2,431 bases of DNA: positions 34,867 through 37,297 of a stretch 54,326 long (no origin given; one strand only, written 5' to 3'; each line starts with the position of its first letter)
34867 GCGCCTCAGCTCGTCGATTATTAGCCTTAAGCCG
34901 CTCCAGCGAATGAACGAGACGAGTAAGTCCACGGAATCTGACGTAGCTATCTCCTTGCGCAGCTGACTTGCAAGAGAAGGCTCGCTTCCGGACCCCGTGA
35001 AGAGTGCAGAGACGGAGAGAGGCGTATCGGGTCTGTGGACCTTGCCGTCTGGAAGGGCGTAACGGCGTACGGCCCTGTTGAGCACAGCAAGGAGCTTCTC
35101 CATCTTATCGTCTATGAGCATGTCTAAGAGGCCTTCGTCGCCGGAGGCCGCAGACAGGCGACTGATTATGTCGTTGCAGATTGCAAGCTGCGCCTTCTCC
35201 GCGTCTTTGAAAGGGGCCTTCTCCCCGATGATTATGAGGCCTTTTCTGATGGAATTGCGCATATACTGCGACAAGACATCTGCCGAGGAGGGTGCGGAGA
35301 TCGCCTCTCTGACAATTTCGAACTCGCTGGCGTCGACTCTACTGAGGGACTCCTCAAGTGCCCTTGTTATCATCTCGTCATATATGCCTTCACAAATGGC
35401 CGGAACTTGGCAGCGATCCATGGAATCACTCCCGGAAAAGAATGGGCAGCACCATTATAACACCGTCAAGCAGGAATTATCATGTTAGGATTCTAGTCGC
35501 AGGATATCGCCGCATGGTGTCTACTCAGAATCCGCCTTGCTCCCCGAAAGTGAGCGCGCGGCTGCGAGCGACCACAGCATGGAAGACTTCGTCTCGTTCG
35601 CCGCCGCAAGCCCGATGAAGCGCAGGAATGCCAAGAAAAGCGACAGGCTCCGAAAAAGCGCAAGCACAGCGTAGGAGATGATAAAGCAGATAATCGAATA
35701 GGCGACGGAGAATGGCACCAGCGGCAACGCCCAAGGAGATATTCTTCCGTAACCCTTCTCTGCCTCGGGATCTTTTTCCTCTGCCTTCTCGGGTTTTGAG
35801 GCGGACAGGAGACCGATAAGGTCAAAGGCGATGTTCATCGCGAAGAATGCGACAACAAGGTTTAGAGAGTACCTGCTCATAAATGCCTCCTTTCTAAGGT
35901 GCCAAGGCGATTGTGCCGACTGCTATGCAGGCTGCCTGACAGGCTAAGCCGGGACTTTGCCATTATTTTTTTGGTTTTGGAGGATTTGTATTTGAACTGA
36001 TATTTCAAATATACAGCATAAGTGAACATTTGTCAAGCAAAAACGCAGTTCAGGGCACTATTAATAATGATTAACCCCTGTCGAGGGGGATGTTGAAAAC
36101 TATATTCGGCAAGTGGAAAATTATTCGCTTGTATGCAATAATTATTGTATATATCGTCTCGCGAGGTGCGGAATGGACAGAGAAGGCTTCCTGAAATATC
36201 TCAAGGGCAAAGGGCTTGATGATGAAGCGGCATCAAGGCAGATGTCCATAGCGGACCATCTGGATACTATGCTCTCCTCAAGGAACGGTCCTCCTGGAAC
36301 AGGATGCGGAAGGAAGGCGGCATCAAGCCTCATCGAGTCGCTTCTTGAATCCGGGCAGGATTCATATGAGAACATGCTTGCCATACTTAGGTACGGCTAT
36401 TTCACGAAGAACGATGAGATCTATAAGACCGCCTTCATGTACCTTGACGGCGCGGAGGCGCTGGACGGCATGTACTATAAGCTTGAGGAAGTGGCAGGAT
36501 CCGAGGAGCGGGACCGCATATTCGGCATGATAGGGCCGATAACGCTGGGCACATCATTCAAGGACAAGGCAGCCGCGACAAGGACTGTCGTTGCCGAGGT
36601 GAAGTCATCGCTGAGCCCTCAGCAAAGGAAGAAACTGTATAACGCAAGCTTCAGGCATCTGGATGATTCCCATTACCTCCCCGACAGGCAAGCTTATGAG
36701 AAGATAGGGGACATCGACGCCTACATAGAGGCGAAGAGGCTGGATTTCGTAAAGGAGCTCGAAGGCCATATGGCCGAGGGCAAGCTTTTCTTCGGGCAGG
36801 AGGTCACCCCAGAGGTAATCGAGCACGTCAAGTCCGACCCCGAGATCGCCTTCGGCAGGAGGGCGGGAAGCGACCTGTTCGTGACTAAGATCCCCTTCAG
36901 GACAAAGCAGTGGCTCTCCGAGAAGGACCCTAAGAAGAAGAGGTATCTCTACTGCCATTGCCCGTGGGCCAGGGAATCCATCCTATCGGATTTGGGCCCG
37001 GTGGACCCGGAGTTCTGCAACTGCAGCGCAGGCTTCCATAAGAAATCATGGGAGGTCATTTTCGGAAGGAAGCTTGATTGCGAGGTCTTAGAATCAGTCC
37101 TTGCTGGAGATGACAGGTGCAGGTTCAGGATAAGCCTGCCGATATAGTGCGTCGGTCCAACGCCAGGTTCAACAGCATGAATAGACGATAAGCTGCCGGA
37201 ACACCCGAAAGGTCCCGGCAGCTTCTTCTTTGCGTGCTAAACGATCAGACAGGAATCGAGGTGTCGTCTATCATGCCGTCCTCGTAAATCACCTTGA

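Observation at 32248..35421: Single-polypeptide PLD nuclease + SF2 helicase + DUF3427-like protein in a variable insert: candidate uncharacterised restriction/defence module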

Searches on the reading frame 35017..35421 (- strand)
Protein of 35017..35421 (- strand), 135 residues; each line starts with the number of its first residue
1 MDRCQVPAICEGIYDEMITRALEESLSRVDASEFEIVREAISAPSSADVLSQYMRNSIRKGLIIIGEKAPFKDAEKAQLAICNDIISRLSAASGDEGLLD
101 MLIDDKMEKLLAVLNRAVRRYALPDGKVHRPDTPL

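Call 53: search_solved_structures(query=A3, max_evalue=10)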
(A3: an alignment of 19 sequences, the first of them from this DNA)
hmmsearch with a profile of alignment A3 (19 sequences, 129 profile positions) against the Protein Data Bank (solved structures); distinct sequences matched with E-value up to 10: 8.
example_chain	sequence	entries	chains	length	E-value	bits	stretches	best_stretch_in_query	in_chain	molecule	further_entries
1pl5_A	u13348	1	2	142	0.35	14.1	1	61-100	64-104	Regulatory protein SIR4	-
1nyh_A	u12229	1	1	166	0.42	13.9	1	61-100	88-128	Regulatory protein SIR4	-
5f5m_A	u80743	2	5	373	0.74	13.1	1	67-91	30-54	Nucleoprotein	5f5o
7f1m_A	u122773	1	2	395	0.97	12.7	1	67-91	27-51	Nucleoprotein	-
5xsq_A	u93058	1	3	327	1.1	12.4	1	67-91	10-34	Nucleoprotein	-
9fvd_B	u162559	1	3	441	1.2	12.4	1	67-91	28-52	Nucleoprotein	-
9r2b_B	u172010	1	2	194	2.8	11.2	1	2-52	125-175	de novo-designed alpha-helical barrel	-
4kbq_D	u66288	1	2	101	3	11.1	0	62-89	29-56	Heat shock cognate 71 kDa protein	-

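Call 78: find_homologous_proteins(query=A3, max_evalue=0.001)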
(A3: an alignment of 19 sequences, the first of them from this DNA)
Query A3 (19 sequences) (135 aa, profile of the alignment): 270 proteins with E <= 0.001 among 2802 candidates; the best 120 are listed.
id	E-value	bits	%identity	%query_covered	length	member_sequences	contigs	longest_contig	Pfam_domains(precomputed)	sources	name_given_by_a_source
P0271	3.0e-33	132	29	92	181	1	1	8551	-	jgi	-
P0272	3.7e-33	132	31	92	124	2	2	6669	-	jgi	-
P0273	6.6e-33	131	27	92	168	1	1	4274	-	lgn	-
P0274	8.6e-33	131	27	93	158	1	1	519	-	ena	-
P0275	9.2e-33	131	29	92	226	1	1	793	-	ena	-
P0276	1.4e-32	130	25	92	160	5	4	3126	-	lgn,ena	-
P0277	1.5e-32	130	25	93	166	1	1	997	-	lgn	-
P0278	1.6e-32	130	27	94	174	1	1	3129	-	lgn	-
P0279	2.6e-32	129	27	93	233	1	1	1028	-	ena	-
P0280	2.8e-32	129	23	92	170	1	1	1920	-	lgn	-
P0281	3.1e-32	129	-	-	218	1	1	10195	-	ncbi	-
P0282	3.2e-32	129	25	93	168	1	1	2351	-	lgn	-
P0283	3.2e-32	129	34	92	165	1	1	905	-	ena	-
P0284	3.3e-32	129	28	93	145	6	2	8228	-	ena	-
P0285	3.6e-32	129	25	93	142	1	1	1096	-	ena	-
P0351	1.3e-29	121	26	92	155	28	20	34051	-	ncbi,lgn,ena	-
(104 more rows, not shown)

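Call 79: find_encoding_contigs(protein=P0351, flank=5000, max_places=3)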
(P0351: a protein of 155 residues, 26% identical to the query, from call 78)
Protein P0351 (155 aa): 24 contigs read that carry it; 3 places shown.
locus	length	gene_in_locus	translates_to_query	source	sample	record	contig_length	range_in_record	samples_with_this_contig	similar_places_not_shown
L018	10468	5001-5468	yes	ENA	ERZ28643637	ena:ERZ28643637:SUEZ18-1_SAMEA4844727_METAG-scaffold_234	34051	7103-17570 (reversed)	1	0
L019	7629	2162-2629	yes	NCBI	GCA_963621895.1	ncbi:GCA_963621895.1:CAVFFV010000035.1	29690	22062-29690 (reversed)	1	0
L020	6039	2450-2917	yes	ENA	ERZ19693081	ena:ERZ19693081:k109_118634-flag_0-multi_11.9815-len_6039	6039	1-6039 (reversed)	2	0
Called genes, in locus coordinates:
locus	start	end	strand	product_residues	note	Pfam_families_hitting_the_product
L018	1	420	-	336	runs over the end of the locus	-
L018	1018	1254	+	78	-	PF12844:HTH_19, PF01381:HTH_3, PF13560:HTH_31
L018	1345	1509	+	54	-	-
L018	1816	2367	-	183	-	PF00239:Resolvase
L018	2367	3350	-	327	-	PF13230:GATase_4 (weak), PF13522:GATase_6, PF13537:GATase_7 (weak)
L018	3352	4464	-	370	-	-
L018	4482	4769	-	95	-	PF06124:DUF960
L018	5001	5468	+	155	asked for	-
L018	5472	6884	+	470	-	-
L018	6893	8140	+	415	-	PF11907:DUF3427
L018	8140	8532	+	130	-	PF00293:NUDIX, PF14815:NUDIX_4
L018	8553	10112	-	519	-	PF19614:DUF6119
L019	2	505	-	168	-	?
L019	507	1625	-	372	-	PF12224:Amidoligase_2 (weak)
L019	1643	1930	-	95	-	PF06124:DUF960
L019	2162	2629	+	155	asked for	-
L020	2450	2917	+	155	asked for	-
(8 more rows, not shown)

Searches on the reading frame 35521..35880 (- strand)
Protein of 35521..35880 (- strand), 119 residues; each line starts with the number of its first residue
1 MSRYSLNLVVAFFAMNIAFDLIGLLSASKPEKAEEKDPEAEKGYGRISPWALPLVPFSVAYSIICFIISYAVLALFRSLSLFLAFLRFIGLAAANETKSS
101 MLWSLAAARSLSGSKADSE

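Call 7: search_protein_families(library=pfam, proteins=[window:35521-35880:-], max_evalue=0.01)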
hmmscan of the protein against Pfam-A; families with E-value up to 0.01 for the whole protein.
window:35521-35880:- (119 aa): 0 families

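Call 8: search_protein_families(library=padloc, proteins=[window:35521-35880:-], max_evalue=0.01)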
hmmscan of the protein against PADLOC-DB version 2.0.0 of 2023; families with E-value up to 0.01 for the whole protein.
window:35521-35880:- (119 aa): 0 families

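Call 9: search_protein_families(library=ncbifam, proteins=[window:35521-35880:-], max_evalue=0.01)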
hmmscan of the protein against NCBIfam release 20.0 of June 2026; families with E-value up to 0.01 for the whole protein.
window:35521-35880:- (119 aa): 0 families

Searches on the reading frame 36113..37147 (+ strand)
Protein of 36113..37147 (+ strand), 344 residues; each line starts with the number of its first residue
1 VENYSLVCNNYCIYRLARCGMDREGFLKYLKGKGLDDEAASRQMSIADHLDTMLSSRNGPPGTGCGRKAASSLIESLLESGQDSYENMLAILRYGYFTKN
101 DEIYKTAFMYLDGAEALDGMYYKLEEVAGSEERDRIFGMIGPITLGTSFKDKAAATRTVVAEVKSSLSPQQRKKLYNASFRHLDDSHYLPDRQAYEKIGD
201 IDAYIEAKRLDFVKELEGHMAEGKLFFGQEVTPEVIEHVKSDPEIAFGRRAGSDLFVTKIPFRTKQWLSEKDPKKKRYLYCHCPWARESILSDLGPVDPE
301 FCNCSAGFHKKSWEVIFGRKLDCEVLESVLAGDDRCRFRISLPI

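Call 7: search_protein_families(library=pfam, proteins=[window:36113-37147:+], max_evalue=0.01)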
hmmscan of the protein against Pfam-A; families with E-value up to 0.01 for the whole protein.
window:36113-37147:+ (344 aa): 1 family
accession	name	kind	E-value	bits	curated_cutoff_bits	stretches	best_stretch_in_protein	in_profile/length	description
PF19641.4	DUF6144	-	1.7e-05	25.3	28.8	1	278-340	116-174/181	Family of unknown function (DUF6144)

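Call 8: search_protein_families(library=padloc, proteins=[window:36113-37147:+], max_evalue=0.01)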
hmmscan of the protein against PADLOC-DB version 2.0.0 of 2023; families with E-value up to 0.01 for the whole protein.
window:36113-37147:+ (344 aa): 0 families

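Call 9: search_protein_families(library=ncbifam, proteins=[window:36113-37147:+], max_evalue=0.01)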
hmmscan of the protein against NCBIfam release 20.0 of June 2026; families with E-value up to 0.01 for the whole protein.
window:36113-37147:+ (344 aa): 0 families
